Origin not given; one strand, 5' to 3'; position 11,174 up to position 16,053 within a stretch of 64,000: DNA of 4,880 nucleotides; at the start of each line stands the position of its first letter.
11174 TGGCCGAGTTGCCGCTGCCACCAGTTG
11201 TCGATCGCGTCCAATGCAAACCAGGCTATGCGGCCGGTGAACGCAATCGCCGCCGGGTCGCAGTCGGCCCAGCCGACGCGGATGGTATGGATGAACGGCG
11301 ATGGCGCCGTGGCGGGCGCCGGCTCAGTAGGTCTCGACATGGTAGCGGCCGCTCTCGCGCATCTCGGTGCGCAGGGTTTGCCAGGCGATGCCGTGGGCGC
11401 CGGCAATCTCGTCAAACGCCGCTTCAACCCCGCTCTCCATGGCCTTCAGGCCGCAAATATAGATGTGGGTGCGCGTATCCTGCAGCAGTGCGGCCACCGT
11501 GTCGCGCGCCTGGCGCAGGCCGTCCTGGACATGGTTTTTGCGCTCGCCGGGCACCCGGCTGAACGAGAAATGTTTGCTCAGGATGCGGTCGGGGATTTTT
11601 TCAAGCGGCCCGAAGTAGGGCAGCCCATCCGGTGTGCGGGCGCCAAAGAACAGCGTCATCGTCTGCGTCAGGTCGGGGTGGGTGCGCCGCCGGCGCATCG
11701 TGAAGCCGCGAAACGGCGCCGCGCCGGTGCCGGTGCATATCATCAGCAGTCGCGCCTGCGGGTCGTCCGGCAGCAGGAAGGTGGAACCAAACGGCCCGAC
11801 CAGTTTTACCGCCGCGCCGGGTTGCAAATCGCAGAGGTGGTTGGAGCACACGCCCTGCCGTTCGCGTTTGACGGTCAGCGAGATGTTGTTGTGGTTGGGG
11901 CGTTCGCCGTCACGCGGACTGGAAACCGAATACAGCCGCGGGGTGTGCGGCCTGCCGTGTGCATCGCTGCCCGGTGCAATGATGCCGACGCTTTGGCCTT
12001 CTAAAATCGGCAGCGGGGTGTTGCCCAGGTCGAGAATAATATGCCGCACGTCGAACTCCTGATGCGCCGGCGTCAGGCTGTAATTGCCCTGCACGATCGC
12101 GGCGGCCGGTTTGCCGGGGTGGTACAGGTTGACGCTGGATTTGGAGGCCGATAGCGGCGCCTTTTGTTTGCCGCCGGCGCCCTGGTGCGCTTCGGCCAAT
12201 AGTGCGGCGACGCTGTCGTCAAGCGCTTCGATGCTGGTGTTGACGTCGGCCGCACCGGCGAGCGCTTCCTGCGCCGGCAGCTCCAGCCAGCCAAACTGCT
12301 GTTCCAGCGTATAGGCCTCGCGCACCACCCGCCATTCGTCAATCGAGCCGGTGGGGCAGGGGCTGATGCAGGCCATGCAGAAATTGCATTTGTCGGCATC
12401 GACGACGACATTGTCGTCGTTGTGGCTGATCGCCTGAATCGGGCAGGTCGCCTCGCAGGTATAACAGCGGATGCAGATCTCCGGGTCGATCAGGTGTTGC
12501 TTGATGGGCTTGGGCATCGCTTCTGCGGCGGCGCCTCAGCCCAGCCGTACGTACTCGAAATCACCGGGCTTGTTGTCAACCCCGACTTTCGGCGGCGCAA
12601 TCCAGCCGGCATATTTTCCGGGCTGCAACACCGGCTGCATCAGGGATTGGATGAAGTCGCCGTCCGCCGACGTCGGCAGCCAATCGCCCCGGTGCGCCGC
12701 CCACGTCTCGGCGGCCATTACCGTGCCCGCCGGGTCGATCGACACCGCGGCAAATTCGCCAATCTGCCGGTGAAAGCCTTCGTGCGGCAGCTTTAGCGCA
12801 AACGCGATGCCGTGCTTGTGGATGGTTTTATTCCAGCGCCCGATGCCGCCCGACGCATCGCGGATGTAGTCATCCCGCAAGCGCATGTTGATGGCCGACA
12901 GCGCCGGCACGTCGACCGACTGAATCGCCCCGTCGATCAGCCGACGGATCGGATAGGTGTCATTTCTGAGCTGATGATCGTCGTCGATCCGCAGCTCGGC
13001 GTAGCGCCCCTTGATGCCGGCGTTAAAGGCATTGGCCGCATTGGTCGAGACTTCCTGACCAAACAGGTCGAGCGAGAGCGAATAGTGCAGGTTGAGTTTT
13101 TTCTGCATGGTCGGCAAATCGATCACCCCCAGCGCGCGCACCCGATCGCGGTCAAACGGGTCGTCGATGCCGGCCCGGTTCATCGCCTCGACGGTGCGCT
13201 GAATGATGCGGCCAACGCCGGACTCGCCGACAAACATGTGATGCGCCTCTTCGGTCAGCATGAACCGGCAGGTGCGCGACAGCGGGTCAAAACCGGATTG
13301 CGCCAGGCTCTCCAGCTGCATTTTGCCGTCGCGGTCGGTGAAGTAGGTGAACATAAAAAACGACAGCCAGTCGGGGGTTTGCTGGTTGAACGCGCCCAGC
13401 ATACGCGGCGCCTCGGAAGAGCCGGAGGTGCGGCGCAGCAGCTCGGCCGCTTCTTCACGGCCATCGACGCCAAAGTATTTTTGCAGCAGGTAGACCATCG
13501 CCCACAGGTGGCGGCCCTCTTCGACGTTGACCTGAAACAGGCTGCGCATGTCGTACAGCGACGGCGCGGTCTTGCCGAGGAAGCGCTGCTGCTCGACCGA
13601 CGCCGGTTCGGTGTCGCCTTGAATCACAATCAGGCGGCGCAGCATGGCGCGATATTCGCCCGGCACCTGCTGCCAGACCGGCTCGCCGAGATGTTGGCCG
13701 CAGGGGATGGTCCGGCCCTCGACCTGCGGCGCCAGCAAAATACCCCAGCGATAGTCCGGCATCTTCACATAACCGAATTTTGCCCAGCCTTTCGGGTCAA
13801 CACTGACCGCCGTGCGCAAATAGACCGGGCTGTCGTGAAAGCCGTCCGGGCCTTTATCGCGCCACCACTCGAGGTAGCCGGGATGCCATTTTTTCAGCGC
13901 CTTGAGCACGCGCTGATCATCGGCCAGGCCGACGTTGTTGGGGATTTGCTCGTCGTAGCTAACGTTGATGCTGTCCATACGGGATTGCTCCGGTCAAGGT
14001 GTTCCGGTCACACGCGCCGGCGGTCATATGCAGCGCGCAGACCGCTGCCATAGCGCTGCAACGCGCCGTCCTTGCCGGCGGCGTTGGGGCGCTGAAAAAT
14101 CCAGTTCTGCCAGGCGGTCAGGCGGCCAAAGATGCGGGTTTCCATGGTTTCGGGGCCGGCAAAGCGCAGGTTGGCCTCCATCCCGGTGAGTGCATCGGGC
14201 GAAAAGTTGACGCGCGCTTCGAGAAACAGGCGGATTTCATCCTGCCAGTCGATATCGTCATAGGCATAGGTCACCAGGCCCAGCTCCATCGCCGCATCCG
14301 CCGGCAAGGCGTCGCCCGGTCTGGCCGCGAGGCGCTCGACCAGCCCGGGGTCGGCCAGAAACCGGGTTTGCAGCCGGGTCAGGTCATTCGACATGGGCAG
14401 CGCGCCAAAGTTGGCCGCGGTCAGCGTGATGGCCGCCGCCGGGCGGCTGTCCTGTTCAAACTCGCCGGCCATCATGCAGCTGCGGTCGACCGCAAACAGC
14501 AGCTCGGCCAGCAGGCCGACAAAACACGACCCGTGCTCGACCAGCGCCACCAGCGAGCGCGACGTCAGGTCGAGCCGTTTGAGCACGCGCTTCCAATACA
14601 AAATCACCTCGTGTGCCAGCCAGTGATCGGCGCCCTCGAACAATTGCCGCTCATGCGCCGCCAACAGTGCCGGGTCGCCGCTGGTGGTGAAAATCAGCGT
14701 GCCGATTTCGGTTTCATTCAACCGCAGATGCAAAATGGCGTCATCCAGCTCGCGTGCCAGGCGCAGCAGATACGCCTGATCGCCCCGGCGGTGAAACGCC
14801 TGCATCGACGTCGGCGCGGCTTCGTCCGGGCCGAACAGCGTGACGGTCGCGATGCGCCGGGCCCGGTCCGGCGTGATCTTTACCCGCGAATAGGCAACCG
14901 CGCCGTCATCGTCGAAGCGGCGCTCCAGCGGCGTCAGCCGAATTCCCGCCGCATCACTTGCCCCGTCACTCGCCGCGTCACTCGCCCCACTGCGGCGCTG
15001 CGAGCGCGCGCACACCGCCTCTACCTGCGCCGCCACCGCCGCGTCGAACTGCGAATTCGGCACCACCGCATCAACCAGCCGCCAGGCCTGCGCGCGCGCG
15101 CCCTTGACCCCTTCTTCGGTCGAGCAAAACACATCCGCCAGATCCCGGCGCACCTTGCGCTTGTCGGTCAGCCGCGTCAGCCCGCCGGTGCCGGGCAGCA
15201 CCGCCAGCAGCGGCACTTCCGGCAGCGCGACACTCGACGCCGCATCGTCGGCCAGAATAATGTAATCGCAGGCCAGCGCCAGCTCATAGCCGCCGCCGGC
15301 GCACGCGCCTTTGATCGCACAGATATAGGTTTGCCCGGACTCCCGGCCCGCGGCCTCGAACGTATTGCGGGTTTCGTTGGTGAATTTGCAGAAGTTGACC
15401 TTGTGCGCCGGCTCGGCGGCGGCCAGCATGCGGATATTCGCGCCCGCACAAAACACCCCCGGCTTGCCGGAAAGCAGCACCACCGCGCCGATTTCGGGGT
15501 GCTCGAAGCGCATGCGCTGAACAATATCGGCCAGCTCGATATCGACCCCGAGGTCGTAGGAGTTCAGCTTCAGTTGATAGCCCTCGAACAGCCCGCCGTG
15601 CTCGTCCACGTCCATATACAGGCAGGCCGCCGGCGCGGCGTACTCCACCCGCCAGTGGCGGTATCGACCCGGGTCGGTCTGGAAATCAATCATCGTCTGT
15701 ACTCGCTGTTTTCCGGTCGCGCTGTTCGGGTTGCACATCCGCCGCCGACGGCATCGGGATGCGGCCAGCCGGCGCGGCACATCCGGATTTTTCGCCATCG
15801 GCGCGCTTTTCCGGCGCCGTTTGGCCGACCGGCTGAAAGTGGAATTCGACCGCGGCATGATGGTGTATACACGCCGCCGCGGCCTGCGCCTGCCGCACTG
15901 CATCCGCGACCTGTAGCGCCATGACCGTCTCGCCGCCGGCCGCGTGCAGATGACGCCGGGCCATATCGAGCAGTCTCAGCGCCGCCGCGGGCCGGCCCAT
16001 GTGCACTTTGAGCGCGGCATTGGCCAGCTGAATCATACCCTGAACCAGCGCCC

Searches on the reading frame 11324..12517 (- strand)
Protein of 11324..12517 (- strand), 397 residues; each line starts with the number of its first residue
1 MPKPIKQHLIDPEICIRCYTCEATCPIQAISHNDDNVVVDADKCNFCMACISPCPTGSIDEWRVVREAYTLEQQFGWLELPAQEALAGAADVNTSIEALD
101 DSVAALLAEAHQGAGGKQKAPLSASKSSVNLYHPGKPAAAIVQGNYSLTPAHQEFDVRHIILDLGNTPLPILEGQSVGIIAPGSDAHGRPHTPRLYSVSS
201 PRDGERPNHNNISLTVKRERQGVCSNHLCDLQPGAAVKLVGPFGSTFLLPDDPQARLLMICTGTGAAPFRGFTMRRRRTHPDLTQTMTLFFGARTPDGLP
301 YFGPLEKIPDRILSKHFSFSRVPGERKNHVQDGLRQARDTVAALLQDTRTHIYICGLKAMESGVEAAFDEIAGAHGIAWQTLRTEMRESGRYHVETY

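Call 6: search_protein_families(library=pfam, proteins=[window:11324-12517:-], max_evalue=0.01)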
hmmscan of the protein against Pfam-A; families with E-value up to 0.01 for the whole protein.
window:11324-12517:- (397 aa): 12 families
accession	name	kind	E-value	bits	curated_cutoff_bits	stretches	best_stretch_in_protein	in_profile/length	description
PF00175.26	NAD_binding_1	-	1.7e-11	45.2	22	1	259-364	1-107/109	Oxidoreductase NAD-binding domain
PF00037.32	Fer4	-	3.5e-11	42.9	21.1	2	10-31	3-24/24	4Fe-4S binding domain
PF13237.11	Fer4_10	-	3e-08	33.9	25.5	1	9-55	3-53/53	4Fe-4S dicluster domain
PF12837.12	Fer4_6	-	6.8e-08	32.5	25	1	10-30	4-24/24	4Fe-4S binding domain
PF14697.11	Fer4_21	-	3e-07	30.9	35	1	10-58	3-56/59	4Fe-4S dicluster domain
PF12838.12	Fer4_7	-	1.2e-06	29.4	27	1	15-57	2-51/52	4Fe-4S dicluster domain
PF12797.12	Fer4_2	-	1.6e-06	28.1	24.5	1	9-26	4-21/22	4Fe-4S binding domain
PF13187.11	Fer4_9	-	6.7e-06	26.5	27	1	15-58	2-51/52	4Fe-4S dicluster domain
PF00970.30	FAD_binding_6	-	5.2e-05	23.9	21.1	1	191-245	46-96/99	Oxidoreductase FAD-binding domain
PF13484.11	Fer4_16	-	5.5e-05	24.3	30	0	43-66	1-25/66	4Fe-4S double cluster binding domain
PF25160.1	LdpA_Fe-S-bd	-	0.00047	20.3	27.6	1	15-61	5-45/49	LdpA Fe-S cluster-binding domain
PF12800.12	Fer4_4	-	0.0019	18.8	24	0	12-26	1-15/17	4Fe-4S binding domain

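Call 7: search_protein_families(library=padloc, proteins=[window:11324-12517:-], max_evalue=0.01)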
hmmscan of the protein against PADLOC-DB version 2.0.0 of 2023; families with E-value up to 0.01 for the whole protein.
window:11324-12517:- (397 aa): 1 family
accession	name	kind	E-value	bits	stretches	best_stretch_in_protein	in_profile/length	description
PDLC02510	BrxP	-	2e-05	21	1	6-52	455-500/779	BrxP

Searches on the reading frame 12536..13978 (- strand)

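Call 6: search_protein_families(library=pfam, proteins=[window:12536-13978:-], max_evalue=0.01)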
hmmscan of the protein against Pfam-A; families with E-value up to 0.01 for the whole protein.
window:12536-13978:- (480 aa): 1 family
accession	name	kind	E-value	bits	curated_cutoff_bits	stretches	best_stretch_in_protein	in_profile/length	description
PF05138.18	PaaA_PaaC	-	4.4e-06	26.5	28.5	1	104-268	9-169/263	Phenylacetic acid catabolic protein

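Call 7: search_protein_families(library=padloc, proteins=[window:12536-13978:-], max_evalue=0.01)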
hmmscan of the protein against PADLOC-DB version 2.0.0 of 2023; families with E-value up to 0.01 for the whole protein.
window:12536-13978:- (480 aa): 0 families

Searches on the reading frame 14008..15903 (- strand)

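Call 6: search_protein_families(library=pfam, proteins=[window:14008-15903:-], max_evalue=0.01)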
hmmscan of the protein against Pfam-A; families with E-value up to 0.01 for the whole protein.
window:14008-15903:- (631 aa): 2 families
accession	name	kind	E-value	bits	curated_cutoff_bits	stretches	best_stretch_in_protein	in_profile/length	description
PF00378.25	ECH_1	-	9.3e-22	78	27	1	113-295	17-188/251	Enoyl-CoA hydratase/isomerase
PF16113.10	ECH_2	-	7.2e-11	42.6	27.2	1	112-373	11-271/335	Enoyl-CoA hydratase/isomerase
